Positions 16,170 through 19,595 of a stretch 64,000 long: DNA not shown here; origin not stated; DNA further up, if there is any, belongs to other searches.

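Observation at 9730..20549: Type III R-M embedded in a five-gene, translationally coupled RmuC-SNF2-OLD-Mod-Res operon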

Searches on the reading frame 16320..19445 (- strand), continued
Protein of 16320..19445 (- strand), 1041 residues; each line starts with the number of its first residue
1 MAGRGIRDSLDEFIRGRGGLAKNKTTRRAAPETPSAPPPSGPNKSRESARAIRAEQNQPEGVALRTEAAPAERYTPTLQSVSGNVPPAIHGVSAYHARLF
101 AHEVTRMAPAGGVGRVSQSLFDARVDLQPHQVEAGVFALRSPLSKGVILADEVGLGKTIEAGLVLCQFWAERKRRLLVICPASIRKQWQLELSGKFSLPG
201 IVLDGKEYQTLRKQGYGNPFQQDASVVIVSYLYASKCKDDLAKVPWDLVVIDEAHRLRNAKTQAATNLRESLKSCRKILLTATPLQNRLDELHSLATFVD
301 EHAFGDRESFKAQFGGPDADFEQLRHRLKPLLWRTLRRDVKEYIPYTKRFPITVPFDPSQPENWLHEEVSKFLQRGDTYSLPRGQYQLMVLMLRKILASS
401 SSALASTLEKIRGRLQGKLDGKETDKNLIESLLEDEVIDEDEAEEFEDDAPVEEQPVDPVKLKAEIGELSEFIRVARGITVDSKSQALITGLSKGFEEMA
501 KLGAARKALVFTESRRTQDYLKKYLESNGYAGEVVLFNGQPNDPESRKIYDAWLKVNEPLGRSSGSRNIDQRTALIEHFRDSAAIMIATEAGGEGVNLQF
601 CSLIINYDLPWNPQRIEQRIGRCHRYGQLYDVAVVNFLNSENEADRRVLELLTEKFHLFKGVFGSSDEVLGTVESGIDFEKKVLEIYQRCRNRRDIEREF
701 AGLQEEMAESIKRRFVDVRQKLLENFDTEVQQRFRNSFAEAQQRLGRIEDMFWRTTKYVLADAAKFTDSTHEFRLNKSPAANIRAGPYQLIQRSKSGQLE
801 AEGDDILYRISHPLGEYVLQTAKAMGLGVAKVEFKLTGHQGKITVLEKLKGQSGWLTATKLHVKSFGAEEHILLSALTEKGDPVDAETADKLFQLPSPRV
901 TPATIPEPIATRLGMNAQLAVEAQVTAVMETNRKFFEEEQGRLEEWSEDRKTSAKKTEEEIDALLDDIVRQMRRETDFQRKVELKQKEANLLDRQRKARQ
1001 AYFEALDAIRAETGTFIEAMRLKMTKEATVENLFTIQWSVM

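Call 41: search_protein_families(library=pfam, proteins=[L148:4457-5713:+, L127:4484-5725:+, L127:7888-9114:+, L129:10097-10936:+, L137:10457-12160:+, L138:4062-5267:+, L141:2876-6028:+, L152:6900-9233:+, L152:9230-11032:+, L120:13246-14382:+], max_evalue=0.001)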
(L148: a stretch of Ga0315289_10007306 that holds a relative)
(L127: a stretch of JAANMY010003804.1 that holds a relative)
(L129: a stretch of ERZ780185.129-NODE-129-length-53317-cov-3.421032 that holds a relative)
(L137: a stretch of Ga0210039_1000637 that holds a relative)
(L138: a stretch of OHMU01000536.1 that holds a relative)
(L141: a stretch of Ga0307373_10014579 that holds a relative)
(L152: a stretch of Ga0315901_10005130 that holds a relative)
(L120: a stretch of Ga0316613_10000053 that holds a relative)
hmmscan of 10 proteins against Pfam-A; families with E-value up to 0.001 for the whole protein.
L148:4457-5713:+ (418 aa): 4 families
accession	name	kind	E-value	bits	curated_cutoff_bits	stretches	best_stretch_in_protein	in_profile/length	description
PF13304.12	AAA_21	-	2.7e-28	100.3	27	1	23-371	1-304/304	AAA domain, putative AbiEii toxin, Type IV TA system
PF13175.12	AAA_15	-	1.2e-17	65.1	32.1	2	257-369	255-373/374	AAA ATPase domain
PF11398.14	DUF2813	-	0.00025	21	21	0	329-379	285-334/372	Protein of unknown function (DUF2813)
PF02463.25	SMC_N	-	0.00047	20.1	40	1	9-365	9-197/220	RecF/RecN/SMC N terminal domain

L127:4484-5725:+ (413 aa): 3 families
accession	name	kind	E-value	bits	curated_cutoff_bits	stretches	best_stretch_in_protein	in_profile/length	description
PF06114.19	Peptidase_M78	-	2.1e-24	86.1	22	1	201-329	5-122/123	IrrE N-terminal-like domain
PF13560.12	HTH_31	-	0.0001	23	27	0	37-81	6-51/64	Helix-turn-helix domain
PF01381.28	HTH_3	-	0.0002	21.8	23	0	37-81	1-45/55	Helix-turn-helix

L127:7888-9114:+ (408 aa): 2 families
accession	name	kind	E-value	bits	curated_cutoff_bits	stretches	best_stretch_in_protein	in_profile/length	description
PF06250.17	YhcG_C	-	2.1e-56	190.6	32.5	1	233-387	2-155/157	YhcG PDDEXK nuclease domain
PF17761.7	DUF1016_N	-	7.8e-35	120.4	32.8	1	25-208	2-137/137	DUF1016 N-terminal domain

L129:10097-10936:+ (279 aa): 0 families

L137:10457-12160:+ (567 aa): 7 families
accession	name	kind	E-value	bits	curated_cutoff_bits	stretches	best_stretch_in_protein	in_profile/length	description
PF13175.12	AAA_15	-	6.5e-32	112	32.1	1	1-367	1-374/374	AAA ATPase domain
PF13304.12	AAA_21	-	5.3e-18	66.6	27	1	256-368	220-304/304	AAA domain, putative AbiEii toxin, Type IV TA system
PF20469.4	OLD-like_TOPRIM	-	3.4e-15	56.8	23.2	1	425-488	1-67/67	Overcoming lysogenization defect protein-like, TOPRIM domain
PF11398.14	DUF2813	-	4.9e-11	43.1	21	1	1-69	1-75/372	Protein of unknown function (DUF2813)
PF13476.12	AAA_23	-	3.9e-10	41.1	27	1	6-204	2-148/201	AAA domain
PF02463.25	SMC_N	-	1e-08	35.3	40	1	3-43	2-45/220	RecF/RecN/SMC N terminal domain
PF13555.12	AAA_29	-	0.00015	21.9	27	1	3-50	4-50/61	P-loop containing region of AAA domain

L138:4062-5267:+ (401 aa): 1 family
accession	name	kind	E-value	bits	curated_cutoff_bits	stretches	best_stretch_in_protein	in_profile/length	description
PF13156.12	Mrr_cat_2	-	2.3e-06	27.9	22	1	24-121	6-99/127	Restriction endonuclease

L141:2876-6028:+ (1050 aa): 2 families
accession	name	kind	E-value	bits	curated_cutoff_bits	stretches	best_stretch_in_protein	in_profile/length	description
PF13304.12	AAA_21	-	3.7e-07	30.9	27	1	921-988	234-302/304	AAA domain, putative AbiEii toxin, Type IV TA system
PF02463.25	SMC_N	-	1.1e-05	25.4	40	0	732-993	135-206/220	RecF/RecN/SMC N terminal domain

L152:6900-9233:+ (777 aa): 1 family
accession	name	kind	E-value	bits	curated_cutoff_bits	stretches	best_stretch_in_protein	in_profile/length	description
PF00082.27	Peptidase_S8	-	6.1e-35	121.4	21.8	1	254-588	4-288/288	Subtilase family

L152:9230-11032:+ (600 aa): 1 family
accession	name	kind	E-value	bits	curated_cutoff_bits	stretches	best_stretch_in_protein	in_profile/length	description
PF13289.12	SIR2_2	-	9.4e-14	52.1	24.5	1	137-229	2-96/141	SIR2-like domain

L120:13246-14382:+ (378 aa): 2 families
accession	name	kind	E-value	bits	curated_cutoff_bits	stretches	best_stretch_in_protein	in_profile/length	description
PF01381.28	HTH_3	-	8.7e-08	32.5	23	1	38-86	6-54/55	Helix-turn-helix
PF06114.19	Peptidase_M78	-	5.3e-06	26.7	22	1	230-320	1-88/123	IrrE N-terminal-like domain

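Call 43: search_protein_families(library=padloc, proteins=[L089:7111-10359:+, L089:10469-13759:+, L089:4167-7067:+, L086:13099-13926:+, L086:6871-10008:+, L086:18811-19794:+], max_evalue=1e-10)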
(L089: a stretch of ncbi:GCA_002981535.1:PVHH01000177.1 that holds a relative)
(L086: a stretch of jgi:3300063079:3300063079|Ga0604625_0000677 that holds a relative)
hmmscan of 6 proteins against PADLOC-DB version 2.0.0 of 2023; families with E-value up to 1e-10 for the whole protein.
L089:7111-10359:+ (1082 aa): 15 families
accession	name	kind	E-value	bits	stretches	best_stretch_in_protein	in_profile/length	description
PDLC03646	MTase_III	-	2.9e-205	682.3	2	218-948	239-959/1057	Type III methyltransferase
PDLC03638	MTase_III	-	1.6e-73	246.3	1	283-867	210-730/816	Type III methyltransferase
PDLC03644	MTase_III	-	8.1e-61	204.4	1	454-818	29-397/542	Type III methyltransferase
PDLC03634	MTase_III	-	5.5e-53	178.8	1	510-802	169-444/621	Type III methyltransferase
PDLC03641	MTase_III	-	3.3e-52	175.9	1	508-804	178-448/657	Type III methyltransferase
PDLC03636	MTase_III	-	3e-43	146.5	1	435-818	22-409/575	Type III methyltransferase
PDLC03642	MTase_III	-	4.5e-42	142.4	2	673-803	272-398/528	Type III methyltransferase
PDLC03640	MTase_III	-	3.1e-37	126.3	1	570-817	210-446/654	Type III methyltransferase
PDLC03645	MTase_III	-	5.2e-33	112.1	2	716-802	437-522/709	Type III methyltransferase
PDLC03635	MTase_III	-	4.1e-32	109.7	1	462-817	216-575/708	Type III methyltransferase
PDLC03639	MTase_III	-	1.5e-31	107.5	2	461-672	84-292/639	Type III methyltransferase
PDLC03637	MTase_III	-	3.7e-29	99.8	1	464-802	121-453/513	Type III methyltransferase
PDLC03278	MTase_II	-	1e-19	69.2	1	484-591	18-121/390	Type II methyltransferase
PDLC03643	MTase_III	-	4.6e-12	43.8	0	667-801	128-265/465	Type III methyltransferase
PDLC03354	MTase_II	-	2.9e-11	41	0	458-619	60-236/425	Type II methyltransferase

L089:10469-13759:+ (1096 aa): 1 family
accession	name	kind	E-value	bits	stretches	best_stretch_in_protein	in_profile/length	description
PDLC03654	REase_III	-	6.6e-220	730.8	2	338-1091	376-1123/1154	Type III restriction enzyme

L089:4167-7067:+ (966 aa): 41 families (the best 25 are shown)
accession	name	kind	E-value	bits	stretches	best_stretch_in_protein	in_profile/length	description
PDLC02619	DrmD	-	4.9e-197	654.9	1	35-667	25-647/872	DrmD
PDLC02500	BrxHI|BrxHII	-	1.3e-73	247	2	490-657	510-674/933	BrxHI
PDLC02621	DrmD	-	1e-67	227.3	1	33-648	112-728/1040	DrmD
PDLC02623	DrmD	-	1e-57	193.6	2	498-605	566-675/1040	DrmD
PDLC00659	HmaA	-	7.6e-57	190.9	1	34-635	96-692/1176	SNF2 helicase / DEAD-box helicase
PDLC02504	BrxHI|BrxHII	-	2.3e-53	179.4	1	37-656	104-681/971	BrxHII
PDLC02843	DpdE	-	7.4e-44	148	2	22-232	141-330/1091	DpdE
PDLC02620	DrmD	-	8.9e-44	147.7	2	488-587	512-610/1060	DrmD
PDLC02572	DrmA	-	1.7e-43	146.8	1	34-571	110-640/1043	DrmA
PDLC02840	DpdE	-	5.1e-42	142.2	2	23-229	144-332/1091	DpdE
PDLC02632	DrmD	-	4.3e-39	132.5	1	35-570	116-641/662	DrmD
PDLC02844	DpdE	-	2.6e-34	116.3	1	35-223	146-327/1074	DpdE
PDLC02846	DpdE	-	4.8e-33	112.1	1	10-203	133-324/1034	DpdE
PDLC02634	DrmD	-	4.9e-32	108.7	1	39-568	88-598/900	DrmD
PDLC02193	PLD_Helicase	-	2.9e-29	99.8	1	509-592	753-836/905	-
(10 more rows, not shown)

L086:13099-13926:+ (275 aa): 0 families

L086:6871-10008:+ (1045 aa): 48 families (the best 25 are shown)
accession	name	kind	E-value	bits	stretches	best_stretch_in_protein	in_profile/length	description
PDLC00114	GajB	-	1.7e-80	269.4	1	2-685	2-629/635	UrvD helicase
PDLC03802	RTasHel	-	4.9e-67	225.2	1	7-442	5-381/675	DRT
PDLC00117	GajB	-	2.3e-63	212.6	3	164-406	154-394/604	UrvD helicase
PDLC00132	GajB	-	1.3e-50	170.7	1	7-401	3-384/625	UrvD helicase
PDLC00103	GajB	-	4e-47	159.5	1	7-403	16-383/612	UrvD helicase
PDLC00112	GajB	-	3.1e-41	139.6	1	223-351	203-326/581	UrvD helicase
PDLC00107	GajB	-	1.1e-40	137.8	1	193-395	177-373/587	UrvD helicase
PDLC00110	GajB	-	9.6e-39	131.5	1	199-395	238-448/725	UrvD helicase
PDLC00127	GajB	-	3.2e-38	129.6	2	197-417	167-386/594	UrvD helicase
PDLC00119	GajB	-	3.6e-37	126.6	1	205-308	192-294/565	UrvD helicase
PDLC00130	GajB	-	4.9e-37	125.5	1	197-344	171-314/589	UrvD helicase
PDLC00104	GajB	-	6.4e-34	115.6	1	18-389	13-316/574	UrvD helicase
PDLC00121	GajB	-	6.3e-33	112.1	2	164-396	137-361/565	UrvD helicase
PDLC00134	GajB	-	4e-32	109.8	1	207-399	188-381/431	UrvD helicase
PDLC00123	GajB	-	2.6e-31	106.9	1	207-388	152-325/540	UrvD helicase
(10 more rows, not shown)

L086:18811-19794:+ (327 aa): 4 families
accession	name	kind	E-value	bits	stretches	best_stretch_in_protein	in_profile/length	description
PDLC04911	PDC-S11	-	2.8e-112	373.1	1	14-325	4-313/318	-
PDLC04912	PDC-S11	-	7.8e-111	368.2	1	14-326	4-312/313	-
PDLC04914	PDC-S11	-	9.3e-71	236.6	1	14-327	4-311/314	-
PDLC04913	PDC-S11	-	1.7e-15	54.9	1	178-326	218-366/375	-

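Call 44: search_protein_families(library=ncbifam, proteins=[window:16320-19445:-], max_evalue=0.00001)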
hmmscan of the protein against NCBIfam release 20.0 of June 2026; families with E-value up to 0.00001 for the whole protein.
window:16320-19445:- (1041 aa): 11 families
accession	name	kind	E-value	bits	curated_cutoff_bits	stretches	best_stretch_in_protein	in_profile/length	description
NF038318.1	DISARM_DrmD_b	equivalog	4.2e-206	686.9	950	1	119-756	22-658/868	DISARM system SNF2-like helicase DrmD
NF038317.1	DISARM_DrmD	equivalog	3.7e-84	283.7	610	1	114-1013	95-993/1021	DISARM system SNF2-like helicase DrmD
NF041062.1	DpdE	equivalog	6.9e-53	179.9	500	2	118-309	145-324/1048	protein DpdE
NF003426.0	PRK04914.1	equivalog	2.2e-45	155.3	576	2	118-313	145-345/959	RNA polymerase-associated protein RapA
NF042964.1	phospholipD_antiphage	equivalog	5.3e-42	144.2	1100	2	463-692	646-857/895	phospholipase D-like domain-containing anti-phage protein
NF058637.1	helic_SCO1167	equivalog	3.3e-30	104.9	1200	2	143-314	487-652/932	SCO1167/SCO6262 family helicase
NF053675.1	pilus_reg_Snf2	equivalog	2.2e-24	85.7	1100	2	146-340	605-786/1029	pilus expression-regulating Snf2 family helicase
NF041790.1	anti-phage_ZorD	equivalog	7.2e-19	67.2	1500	2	137-345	597-832/1035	type I Zorya anti-phage system protein ZorD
NF002340.1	PRK01297.1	equivalog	2.2e-08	33.3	564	1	533-628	251-345/372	ATP-dependent RNA helicase RhlB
NF053631.1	RNA_helic_CshA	equivalog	1.5e-06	27.4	646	0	570-654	274-357/434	degradosome RNA helicase CshA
NF008744.0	PRK11776.1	equivalog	5.3e-06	25.2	524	0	570-641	280-349/460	ATP-dependent RNA helicase DbpA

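Call 45: list_cluster_members(proteins=[P0121, P0122])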
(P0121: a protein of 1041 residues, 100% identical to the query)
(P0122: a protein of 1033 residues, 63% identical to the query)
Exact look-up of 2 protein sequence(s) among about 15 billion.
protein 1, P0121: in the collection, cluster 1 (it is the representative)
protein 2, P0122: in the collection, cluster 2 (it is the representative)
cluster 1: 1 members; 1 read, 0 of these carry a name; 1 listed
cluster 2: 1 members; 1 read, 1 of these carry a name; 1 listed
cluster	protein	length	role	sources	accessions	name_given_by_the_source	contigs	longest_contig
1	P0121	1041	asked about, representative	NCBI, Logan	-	-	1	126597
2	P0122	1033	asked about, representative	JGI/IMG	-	hypothetical protein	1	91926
